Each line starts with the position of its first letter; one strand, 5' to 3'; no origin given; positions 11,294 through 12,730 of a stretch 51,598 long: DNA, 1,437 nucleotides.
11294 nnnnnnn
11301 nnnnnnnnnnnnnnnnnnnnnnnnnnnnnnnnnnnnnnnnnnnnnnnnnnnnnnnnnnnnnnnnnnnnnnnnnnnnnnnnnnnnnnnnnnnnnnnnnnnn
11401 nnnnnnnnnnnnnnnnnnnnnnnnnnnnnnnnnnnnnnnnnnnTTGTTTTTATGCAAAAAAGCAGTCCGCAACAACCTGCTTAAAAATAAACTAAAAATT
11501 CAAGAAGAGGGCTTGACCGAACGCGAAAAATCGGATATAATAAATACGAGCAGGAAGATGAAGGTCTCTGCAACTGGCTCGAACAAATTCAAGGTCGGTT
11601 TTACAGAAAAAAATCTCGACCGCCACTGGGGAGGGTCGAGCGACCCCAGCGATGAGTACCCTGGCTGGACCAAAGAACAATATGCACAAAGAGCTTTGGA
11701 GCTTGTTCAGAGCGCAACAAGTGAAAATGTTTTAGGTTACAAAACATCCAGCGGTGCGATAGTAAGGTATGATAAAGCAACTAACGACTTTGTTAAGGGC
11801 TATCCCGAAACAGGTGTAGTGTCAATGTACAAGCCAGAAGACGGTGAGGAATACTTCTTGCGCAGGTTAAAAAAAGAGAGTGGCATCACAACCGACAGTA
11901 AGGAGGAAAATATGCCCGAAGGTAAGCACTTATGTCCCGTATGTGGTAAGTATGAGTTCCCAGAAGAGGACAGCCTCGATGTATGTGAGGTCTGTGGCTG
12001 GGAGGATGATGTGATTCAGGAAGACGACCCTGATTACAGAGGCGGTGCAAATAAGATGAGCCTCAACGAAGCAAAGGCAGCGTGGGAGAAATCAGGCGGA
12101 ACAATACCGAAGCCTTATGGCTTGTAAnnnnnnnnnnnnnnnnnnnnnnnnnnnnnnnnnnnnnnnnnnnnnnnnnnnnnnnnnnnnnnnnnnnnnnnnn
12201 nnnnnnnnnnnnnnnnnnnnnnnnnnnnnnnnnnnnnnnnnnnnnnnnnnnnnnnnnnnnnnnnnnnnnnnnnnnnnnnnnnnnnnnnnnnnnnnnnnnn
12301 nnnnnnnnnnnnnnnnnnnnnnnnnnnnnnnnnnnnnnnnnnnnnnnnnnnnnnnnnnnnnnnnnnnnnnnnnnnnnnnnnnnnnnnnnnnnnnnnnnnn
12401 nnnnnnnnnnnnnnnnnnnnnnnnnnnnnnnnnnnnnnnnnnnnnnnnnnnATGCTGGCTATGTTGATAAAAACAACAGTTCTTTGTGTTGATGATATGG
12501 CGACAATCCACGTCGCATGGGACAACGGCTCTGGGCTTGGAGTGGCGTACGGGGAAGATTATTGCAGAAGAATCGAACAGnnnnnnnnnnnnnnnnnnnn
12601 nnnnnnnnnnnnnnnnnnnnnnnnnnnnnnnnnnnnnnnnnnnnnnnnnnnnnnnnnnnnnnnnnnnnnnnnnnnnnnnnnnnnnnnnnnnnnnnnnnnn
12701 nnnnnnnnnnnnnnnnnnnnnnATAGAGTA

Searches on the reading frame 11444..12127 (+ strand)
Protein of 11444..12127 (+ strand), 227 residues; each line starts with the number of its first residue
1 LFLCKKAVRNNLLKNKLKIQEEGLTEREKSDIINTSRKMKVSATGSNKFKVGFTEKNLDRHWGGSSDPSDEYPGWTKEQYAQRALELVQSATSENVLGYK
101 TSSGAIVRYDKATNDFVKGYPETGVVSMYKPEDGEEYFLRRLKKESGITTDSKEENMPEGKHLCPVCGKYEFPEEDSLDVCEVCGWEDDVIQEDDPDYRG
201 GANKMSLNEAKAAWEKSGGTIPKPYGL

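Call 3: search_protein_families(library=pfam, proteins=[window:11444-12127:+], max_evalue=1)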
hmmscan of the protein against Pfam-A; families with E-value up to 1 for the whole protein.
window:11444-12127:+ (227 aa): 4 families
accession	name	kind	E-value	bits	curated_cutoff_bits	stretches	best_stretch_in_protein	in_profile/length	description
PF14206.11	Cys_rich_CPCC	-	4.9e-18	65.1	24.5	1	164-219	3-59/75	Cysteine-rich CPCC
PF10080.14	FtrD-like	-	0.035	14.7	26.3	1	152-209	25-80/101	Membrane iron-sulfur containing protein FtrD-like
PF14446.12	Prok-RING_1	-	0.11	12.9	29.1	1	162-185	5-27/54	Prokaryotic RING finger family 1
PF14894.11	Lsm_C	-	0.13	12.5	27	0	11-45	6-40/63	Lsm C-terminal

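Call 6: search_protein_families(library=padloc, proteins=[window:11444-12127:+], max_evalue=1)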
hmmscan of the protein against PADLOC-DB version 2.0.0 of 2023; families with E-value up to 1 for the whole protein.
window:11444-12127:+ (227 aa): 1 family
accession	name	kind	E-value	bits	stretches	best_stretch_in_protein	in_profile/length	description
PDLC01444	Cas10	-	0.015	12.1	1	103-186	216-288/605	CAS-III; effector_LS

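Call 7: search_protein_families(library=phrogs, proteins=[window:11444-12127:+], max_evalue=0.1)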
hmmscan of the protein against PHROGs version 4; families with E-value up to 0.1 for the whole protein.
window:11444-12127:+ (227 aa): 4 families
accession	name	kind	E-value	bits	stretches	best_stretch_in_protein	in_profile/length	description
phrog_15528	-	head and packaging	1.4e-20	74.3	1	18-146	661-789/794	portal protein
phrog_6332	-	unknown function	4.9e-16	59.4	1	163-216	9-55/60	-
phrog_4852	-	unknown function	0.018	15.7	1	153-200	5-48/194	-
phrog_2494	-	head and packaging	0.024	14.9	1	14-144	273-397/399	minor head protein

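Call 73: search_protein_families(library=ncbifam, proteins=[window:11444-12127:+], max_evalue=0.01)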
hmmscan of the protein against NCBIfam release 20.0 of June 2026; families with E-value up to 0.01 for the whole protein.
window:11444-12127:+ (227 aa): 0 families

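Call 75: search_solved_structures(query=window:11444-12124:+, max_evalue=1)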
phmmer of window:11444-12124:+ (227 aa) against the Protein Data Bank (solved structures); distinct sequences matched with E-value up to 1: 5.
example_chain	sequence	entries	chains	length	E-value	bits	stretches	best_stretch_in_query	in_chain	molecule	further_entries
8ey4_I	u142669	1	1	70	3.6e-16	62.4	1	157-219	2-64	Cys_rich_CPCC domain-containing protein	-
8ey3_A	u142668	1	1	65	1e-15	61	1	157-215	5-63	Cys_rich_CPCC domain-containing protein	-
9zdo_A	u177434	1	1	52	0.16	14.5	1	143-173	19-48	Rubredoxin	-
1e8j_A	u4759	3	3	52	0.36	13.4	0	135-170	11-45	RUBREDOXIN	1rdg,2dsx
3wwl_A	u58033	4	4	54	0.93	12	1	163-194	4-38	Alpha-aminoadipate carrier protein LysW | OrfF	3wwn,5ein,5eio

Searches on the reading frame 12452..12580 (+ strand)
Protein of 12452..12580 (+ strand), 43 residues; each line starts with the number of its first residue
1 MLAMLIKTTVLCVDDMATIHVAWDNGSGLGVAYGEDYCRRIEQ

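Call 71: search_protein_families(library=pfam, proteins=[window:12452-12580:+], max_evalue=10)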
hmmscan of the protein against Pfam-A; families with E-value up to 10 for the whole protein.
window:12452-12580:+ (43 aa): 1 family
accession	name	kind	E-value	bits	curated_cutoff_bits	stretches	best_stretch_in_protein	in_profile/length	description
PF14192.12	DUF4314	-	6.8e-14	52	27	1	7-41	35-69/69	Domain of unknown function (DUF4314)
